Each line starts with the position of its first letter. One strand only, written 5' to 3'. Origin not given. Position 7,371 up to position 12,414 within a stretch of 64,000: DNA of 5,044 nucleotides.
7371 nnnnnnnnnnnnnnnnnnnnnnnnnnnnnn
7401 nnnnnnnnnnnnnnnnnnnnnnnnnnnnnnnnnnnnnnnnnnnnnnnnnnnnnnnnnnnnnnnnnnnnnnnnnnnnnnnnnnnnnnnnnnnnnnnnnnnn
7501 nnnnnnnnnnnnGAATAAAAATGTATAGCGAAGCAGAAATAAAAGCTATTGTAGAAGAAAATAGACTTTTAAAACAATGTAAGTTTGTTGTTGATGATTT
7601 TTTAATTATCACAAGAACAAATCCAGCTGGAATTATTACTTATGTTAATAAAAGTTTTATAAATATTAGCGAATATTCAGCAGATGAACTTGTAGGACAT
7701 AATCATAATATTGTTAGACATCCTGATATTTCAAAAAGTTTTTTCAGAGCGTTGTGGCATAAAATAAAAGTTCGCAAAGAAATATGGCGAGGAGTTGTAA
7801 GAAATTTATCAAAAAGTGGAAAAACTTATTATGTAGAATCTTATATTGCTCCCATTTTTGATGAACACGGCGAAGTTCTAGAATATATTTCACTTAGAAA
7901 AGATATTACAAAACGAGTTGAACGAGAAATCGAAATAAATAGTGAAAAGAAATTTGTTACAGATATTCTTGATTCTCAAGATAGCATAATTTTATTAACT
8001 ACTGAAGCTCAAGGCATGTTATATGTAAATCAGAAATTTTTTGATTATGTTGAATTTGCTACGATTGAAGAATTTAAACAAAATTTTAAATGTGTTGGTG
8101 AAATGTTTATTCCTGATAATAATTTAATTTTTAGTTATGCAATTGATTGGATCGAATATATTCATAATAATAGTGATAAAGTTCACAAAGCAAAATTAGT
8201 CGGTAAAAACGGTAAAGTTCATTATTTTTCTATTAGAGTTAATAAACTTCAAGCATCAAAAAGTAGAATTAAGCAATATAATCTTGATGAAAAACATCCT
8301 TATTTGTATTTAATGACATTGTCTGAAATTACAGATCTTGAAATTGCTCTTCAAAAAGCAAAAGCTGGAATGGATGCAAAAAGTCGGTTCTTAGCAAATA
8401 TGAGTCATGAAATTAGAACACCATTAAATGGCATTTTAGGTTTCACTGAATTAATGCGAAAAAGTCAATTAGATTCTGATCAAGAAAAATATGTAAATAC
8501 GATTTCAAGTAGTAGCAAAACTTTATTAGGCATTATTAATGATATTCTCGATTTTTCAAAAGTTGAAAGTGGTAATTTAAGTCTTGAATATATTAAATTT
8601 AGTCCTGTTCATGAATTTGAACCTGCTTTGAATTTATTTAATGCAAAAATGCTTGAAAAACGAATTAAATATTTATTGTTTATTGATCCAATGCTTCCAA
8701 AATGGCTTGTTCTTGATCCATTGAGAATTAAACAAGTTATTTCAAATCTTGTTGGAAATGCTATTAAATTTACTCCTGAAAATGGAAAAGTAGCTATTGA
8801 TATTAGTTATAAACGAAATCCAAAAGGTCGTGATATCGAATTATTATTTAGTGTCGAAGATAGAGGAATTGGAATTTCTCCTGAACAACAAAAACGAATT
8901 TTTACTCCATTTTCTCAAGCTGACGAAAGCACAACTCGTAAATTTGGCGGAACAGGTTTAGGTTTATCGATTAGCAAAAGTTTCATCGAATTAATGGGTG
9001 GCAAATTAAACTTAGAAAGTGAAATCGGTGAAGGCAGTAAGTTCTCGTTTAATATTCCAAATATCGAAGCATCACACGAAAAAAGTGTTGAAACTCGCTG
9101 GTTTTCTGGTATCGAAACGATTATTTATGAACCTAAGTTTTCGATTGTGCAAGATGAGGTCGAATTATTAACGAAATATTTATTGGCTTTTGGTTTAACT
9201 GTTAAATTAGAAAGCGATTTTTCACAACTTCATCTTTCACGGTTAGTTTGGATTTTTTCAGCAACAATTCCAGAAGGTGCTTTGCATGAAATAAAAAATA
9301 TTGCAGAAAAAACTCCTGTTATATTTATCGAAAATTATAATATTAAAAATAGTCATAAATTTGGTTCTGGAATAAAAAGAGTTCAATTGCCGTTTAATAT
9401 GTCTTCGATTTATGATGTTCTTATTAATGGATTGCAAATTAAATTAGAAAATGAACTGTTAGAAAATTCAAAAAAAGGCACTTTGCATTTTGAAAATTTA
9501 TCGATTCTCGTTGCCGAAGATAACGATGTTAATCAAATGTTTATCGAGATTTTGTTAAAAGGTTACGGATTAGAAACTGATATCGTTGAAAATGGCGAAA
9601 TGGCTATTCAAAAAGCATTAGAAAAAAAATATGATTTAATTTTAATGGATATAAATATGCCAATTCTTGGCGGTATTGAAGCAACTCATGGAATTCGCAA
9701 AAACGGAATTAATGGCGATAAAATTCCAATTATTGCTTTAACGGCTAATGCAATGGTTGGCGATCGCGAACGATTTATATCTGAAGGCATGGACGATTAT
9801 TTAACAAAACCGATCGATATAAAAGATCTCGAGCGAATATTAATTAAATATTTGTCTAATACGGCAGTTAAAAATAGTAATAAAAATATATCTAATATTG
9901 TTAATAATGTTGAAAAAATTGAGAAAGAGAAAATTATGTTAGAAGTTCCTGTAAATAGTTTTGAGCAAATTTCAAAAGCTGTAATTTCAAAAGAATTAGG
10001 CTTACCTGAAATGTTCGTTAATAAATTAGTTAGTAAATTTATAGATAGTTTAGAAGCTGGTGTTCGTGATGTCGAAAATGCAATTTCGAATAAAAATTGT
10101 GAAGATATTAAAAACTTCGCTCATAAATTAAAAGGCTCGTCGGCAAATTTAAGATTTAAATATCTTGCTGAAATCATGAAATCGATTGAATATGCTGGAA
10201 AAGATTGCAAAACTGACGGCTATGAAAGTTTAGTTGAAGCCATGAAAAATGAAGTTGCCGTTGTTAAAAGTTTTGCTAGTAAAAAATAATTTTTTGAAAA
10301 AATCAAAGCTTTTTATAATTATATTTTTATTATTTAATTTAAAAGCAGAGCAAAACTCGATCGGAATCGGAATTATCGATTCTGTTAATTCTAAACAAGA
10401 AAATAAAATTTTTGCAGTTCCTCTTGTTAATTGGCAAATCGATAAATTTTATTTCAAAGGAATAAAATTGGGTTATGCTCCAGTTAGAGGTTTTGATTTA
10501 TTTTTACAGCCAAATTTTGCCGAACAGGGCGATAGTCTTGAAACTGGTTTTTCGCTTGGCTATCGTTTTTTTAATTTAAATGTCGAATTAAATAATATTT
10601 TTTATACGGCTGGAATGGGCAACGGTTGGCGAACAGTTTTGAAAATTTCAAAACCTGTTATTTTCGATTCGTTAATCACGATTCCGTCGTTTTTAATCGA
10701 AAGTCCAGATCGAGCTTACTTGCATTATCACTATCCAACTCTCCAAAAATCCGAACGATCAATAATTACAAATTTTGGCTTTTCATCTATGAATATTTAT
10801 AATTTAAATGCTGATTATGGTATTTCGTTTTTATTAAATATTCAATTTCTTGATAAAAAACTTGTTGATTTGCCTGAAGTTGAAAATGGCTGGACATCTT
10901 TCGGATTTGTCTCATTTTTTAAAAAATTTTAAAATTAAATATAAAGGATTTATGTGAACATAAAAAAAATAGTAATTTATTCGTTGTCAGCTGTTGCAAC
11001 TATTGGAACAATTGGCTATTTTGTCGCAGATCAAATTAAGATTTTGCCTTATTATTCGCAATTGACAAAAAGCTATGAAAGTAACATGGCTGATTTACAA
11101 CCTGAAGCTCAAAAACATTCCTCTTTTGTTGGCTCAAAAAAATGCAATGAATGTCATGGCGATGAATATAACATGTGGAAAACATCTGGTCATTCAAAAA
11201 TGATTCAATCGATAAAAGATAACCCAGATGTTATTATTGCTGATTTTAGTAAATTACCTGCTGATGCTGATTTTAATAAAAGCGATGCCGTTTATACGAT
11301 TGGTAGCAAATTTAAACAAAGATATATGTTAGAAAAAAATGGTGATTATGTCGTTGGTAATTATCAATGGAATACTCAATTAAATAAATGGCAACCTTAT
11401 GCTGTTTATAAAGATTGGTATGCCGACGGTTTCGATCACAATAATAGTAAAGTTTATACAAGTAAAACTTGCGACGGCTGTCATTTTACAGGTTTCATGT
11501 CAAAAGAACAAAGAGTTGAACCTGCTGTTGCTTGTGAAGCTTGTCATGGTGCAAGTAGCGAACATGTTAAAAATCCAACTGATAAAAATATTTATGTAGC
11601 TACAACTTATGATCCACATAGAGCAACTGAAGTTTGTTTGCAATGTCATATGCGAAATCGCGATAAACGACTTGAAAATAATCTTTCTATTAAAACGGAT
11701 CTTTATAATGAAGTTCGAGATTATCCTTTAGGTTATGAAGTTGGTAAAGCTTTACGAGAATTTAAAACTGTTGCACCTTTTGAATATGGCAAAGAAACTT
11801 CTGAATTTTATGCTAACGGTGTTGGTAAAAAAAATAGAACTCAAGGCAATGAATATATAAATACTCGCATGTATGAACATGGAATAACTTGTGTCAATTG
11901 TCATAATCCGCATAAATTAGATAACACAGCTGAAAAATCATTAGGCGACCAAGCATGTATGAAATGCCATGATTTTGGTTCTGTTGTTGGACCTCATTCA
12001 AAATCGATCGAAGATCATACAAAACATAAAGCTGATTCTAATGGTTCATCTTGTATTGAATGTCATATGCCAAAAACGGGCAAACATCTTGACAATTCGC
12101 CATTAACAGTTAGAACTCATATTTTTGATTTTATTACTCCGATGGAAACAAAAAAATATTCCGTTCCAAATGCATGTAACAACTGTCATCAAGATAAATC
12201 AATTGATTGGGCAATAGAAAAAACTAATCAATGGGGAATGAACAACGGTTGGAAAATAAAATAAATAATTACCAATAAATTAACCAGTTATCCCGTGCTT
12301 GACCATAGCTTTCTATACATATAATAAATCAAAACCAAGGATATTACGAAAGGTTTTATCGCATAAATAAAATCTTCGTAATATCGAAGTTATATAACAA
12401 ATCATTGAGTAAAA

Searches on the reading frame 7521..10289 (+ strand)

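Call 19: search_protein_families(library=pfam, proteins=[window:7521-10289:+], max_evalue=0.00001)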
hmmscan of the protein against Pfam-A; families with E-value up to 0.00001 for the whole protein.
window:7521-10289:+ (922 aa): 8 families
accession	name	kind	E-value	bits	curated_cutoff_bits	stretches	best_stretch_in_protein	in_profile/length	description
PF02518.31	HATPase_c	-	5.1e-31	107.8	26.4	1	399-513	2-108/111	Histidine kinase-, DNA gyrase B-, and HSP90-like ATPase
PF00512.31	HisKA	-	1.6e-24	86.2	26.9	1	286-351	1-66/66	His Kinase A (phospho-acceptor) domain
PF00072.30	Response_reg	-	4.4e-23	82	30.2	1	662-772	1-108/111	Response regulator receiver domain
PF13426.13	PAS_9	-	2.4e-14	53.9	27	1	29-131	5-103/103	PAS domain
PF08447.18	PAS_3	-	5.4e-12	46.3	25.6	1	40-124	2-87/89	PAS fold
PF00989.32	PAS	-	9.2e-11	42.2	22.6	1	33-128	17-112/113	PAS fold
PF01627.28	Hpt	-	3.1e-09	37.4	24.6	1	836-916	2-82/84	Hpt domain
PF08448.16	PAS_4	-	1.2e-06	29.1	23.1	1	30-133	8-109/110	PAS fold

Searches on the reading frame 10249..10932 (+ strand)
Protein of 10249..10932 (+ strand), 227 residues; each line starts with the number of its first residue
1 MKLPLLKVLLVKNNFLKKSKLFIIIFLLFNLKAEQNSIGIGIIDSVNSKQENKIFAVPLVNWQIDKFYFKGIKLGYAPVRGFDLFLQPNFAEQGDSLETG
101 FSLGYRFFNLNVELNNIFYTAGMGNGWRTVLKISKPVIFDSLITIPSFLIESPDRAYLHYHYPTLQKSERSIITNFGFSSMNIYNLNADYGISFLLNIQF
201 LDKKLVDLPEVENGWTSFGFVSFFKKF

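Call 19: search_protein_families(library=pfam, proteins=[window:10249-10932:+], max_evalue=0.00001)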
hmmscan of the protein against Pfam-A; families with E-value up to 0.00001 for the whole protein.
window:10249-10932:+ (227 aa): 0 families

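Call 85: search_protein_families(library=pfam, proteins=[window:10249-10932:+], max_evalue=0.05)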
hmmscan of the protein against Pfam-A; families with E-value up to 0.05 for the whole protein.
window:10249-10932:+ (227 aa): 1 family
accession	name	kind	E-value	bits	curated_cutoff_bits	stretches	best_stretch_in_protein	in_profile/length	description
PF06629.18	MipA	-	0.033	14.8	24.2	0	39-108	4-92/221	MltA-interacting protein MipA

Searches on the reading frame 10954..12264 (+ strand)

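Call 8: search_protein_families(library=pfam, proteins=[window:10954-12264:+], max_evalue=0.01)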
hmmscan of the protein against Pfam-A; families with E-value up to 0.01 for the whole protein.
window:10954-12264:+ (436 aa): 5 families
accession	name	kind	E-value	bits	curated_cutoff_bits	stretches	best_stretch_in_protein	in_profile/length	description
PF14537.11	Cytochrom_c3_2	-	6.6e-13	49.4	25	2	308-373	4-66/79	Cytochrome c3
PF13435.11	Cytochrome_C554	-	4.9e-11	43.8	20.8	2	63-96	1-34/84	Cytochrome c554 and c-prime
PF14522.11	Cytochrome_C7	-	1.6e-08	34.7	24.8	0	331-413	12-67/67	Cytochrome c7 and related cytochrome c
PF22113.1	Mtrc-MtrF_II-IV_dom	-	1.2e-05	25.4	30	0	306-424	24-138/176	Outer membrane cytochrome MtrC/MtrF-like, domains II/IV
PF09699.15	Paired_CXXCH_1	-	5e-05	23.3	20.6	1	312-340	8-37/41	Doubled CXXCH motif (Paired_CXXCH_1)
